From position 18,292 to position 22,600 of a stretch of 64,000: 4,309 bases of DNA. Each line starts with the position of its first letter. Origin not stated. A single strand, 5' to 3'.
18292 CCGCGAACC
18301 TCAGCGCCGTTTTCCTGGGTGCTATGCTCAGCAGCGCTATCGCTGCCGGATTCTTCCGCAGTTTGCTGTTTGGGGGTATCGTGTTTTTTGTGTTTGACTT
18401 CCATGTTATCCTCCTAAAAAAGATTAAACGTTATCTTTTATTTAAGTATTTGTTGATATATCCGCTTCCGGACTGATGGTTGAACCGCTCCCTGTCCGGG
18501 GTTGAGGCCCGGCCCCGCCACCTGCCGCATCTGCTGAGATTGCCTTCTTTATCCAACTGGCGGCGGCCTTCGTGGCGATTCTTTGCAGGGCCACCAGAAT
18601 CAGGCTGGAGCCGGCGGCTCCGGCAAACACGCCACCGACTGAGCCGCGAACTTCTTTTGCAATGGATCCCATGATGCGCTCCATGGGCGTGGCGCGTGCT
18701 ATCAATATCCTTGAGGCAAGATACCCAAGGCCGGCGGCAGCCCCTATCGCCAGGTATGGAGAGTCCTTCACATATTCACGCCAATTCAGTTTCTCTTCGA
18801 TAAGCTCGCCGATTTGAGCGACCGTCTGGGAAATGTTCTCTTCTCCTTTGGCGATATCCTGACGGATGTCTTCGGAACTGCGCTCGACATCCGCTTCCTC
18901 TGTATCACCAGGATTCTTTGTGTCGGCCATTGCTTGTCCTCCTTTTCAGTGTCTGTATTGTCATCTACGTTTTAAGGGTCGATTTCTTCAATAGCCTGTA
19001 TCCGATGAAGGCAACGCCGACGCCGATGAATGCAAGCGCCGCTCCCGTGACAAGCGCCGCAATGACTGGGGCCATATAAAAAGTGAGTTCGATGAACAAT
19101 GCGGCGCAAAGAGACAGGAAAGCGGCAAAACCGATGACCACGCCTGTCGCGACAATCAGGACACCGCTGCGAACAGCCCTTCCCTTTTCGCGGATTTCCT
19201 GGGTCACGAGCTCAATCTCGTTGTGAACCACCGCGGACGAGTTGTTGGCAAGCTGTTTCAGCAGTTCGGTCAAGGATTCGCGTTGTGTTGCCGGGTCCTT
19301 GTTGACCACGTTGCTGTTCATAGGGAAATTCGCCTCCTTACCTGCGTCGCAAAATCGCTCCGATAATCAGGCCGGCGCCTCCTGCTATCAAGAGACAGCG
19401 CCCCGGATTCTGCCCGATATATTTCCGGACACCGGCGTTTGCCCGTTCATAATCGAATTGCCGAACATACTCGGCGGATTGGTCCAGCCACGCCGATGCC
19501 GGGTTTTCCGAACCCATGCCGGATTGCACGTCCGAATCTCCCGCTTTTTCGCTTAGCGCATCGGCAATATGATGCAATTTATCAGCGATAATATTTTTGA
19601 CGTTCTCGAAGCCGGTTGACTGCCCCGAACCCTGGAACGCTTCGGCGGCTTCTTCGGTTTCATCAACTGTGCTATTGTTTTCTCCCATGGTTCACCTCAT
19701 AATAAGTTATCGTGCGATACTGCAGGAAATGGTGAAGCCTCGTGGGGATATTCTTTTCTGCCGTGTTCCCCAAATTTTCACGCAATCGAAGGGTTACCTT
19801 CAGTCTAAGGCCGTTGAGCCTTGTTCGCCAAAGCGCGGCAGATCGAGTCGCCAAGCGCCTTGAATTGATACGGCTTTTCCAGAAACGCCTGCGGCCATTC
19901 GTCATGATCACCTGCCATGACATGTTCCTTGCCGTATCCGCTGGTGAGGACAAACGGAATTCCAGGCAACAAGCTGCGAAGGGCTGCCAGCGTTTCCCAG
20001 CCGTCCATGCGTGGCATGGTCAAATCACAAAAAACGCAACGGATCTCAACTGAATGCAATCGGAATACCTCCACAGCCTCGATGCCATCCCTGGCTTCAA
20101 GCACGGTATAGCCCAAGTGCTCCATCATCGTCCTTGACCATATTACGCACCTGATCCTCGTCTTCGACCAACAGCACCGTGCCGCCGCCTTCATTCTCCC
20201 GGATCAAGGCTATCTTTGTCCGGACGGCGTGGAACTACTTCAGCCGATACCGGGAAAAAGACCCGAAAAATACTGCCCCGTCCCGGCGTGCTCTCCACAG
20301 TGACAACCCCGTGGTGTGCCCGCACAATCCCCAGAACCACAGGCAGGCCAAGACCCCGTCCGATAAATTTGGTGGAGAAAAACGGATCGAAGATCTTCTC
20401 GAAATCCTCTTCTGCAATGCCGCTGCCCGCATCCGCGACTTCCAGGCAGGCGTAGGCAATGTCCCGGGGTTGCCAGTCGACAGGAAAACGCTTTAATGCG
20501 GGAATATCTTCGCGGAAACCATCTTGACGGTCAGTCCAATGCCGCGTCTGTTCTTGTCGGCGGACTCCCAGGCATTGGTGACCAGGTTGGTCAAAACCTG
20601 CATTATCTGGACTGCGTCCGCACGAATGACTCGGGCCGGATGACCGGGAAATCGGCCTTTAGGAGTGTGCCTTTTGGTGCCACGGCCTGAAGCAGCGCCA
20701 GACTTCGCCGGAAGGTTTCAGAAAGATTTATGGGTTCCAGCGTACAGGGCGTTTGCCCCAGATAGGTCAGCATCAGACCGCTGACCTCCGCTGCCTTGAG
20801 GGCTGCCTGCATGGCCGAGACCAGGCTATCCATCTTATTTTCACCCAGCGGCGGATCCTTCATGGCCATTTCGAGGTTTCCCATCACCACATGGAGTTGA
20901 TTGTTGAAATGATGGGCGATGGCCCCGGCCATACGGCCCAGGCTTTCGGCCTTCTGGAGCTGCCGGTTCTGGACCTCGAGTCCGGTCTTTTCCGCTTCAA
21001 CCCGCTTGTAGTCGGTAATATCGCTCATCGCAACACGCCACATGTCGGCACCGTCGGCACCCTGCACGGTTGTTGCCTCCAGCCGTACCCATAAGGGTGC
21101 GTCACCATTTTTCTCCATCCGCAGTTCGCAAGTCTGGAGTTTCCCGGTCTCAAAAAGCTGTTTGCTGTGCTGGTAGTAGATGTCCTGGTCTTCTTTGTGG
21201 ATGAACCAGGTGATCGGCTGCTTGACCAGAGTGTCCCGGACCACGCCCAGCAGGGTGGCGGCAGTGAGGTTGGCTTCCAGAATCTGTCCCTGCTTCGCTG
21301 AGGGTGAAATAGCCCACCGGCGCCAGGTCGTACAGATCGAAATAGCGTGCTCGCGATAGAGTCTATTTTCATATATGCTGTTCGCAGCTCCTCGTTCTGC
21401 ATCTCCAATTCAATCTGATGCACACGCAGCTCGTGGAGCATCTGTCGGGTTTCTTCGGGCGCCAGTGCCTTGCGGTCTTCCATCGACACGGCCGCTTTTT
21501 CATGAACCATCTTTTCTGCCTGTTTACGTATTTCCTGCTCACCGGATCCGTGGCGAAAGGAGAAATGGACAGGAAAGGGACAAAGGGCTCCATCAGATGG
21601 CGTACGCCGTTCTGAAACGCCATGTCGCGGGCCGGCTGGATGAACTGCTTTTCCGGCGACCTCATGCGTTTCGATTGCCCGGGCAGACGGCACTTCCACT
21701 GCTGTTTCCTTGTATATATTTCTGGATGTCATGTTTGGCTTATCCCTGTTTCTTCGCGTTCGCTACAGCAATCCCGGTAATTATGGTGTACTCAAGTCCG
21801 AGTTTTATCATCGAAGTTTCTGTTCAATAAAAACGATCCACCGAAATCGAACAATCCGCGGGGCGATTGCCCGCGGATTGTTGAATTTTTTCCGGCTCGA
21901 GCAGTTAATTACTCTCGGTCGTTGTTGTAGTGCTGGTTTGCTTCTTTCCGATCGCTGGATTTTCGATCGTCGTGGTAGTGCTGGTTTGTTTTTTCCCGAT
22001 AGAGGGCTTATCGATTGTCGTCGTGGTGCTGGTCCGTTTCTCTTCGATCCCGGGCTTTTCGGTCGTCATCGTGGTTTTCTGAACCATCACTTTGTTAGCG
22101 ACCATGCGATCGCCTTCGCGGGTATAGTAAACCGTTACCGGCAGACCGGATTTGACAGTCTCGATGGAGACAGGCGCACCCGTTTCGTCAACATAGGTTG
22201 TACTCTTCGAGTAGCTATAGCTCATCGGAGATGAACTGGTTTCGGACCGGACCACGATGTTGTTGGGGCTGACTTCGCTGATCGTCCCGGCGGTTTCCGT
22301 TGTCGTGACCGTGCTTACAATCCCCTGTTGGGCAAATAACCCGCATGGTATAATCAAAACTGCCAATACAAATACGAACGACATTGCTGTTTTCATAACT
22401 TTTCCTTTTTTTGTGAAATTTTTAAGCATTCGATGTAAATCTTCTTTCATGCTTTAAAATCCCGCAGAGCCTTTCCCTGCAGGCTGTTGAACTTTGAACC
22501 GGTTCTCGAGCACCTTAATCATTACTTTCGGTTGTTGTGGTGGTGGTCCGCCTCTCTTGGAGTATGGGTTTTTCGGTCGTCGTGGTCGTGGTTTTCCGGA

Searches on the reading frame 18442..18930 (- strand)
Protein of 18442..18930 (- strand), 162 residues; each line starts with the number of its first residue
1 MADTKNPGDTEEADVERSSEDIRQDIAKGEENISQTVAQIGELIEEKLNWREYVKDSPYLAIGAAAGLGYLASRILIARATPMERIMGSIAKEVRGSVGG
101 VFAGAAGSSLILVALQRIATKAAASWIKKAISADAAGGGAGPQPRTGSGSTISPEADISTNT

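Call 73: search_protein_families(library=pfam, proteins=[window:18442-18930:-], max_evalue=0.01)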
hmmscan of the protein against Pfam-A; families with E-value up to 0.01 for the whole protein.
window:18442-18930:- (162 aa): 1 family
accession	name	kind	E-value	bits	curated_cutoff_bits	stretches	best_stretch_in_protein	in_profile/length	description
PF19029.5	DUF883_C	-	0.00012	22.1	27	1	51-72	2-23/30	DUF883 C-terminal glycine zipper region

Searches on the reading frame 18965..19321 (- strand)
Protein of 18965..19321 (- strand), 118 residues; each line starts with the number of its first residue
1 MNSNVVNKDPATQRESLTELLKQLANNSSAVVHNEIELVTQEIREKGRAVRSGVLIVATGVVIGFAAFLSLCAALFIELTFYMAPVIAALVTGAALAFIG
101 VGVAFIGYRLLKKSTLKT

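Call 73: search_protein_families(library=pfam, proteins=[window:18965-19321:-], max_evalue=0.01)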
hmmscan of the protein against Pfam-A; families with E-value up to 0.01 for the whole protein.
window:18965-19321:- (118 aa): 3 families
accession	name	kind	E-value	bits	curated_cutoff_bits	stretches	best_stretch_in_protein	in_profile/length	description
PF07332.16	Phage_holin_3_6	-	4.1e-16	59.5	28.4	1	19-115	2-98/116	Putative Actinobacterial Holin-X, holin superfamily III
PF01988.24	VIT1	-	5.2e-05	23.6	28.1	1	14-116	96-196/214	VIT family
PF20990.2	DUF2207_C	-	0.0068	16.6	33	1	19-115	109-193/247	Predicted membrane protein (DUF2207) C-terminal domain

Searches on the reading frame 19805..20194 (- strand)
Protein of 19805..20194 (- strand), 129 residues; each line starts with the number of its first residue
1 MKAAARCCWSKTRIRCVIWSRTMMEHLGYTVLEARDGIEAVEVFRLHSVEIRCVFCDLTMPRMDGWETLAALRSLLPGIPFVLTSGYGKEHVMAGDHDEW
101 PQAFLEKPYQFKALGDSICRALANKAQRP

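Call 73: search_protein_families(library=pfam, proteins=[window:19805-20194:-], max_evalue=0.01)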
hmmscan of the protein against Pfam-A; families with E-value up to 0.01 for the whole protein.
window:19805-20194:- (129 aa): 1 family
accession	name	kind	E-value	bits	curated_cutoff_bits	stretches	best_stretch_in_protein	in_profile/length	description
PF00072.30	Response_reg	-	2.5e-11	44.1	30.2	1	21-114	15-106/111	Response regulator receiver domain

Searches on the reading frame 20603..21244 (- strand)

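Call 73: search_protein_families(library=pfam, proteins=[window:20603-21244:-], max_evalue=0.01)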
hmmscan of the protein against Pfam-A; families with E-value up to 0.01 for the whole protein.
window:20603-21244:- (213 aa): 3 families
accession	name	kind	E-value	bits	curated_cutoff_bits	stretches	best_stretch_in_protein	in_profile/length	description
PF13426.13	PAS_9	-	0.00011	22.9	27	1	3-78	28-103/103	PAS domain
PF00512.31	HisKA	-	0.0022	18.4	26.9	1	102-147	2-46/66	His Kinase A (phospho-acceptor) domain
PF08447.18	PAS_3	-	0.0052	17.5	25.6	0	10-65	25-80/89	PAS fold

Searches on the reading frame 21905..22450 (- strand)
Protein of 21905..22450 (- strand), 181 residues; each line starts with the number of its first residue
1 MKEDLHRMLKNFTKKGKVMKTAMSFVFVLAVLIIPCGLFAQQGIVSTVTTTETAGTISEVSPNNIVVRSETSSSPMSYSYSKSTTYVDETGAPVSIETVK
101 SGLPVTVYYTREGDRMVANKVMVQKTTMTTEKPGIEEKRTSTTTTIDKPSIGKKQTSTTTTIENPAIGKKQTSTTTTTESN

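Call 33: search_protein_families(library=pfam, proteins=[window:21905-22450:-], max_evalue=0.01)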
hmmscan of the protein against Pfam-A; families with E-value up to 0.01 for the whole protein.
window:21905-22450:- (181 aa): 1 family
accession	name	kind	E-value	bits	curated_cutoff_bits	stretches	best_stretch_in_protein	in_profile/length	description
PF13973.12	DUF4222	-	0.0099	15.9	27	0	84-114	7-35/53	Domain of unknown function (DUF4222)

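Call 54: search_protein_families(library=ncbifam, proteins=[window:21905-22450:-], max_evalue=0.001)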
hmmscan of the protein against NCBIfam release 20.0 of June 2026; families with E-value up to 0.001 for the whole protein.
window:21905-22450:- (181 aa): 0 families
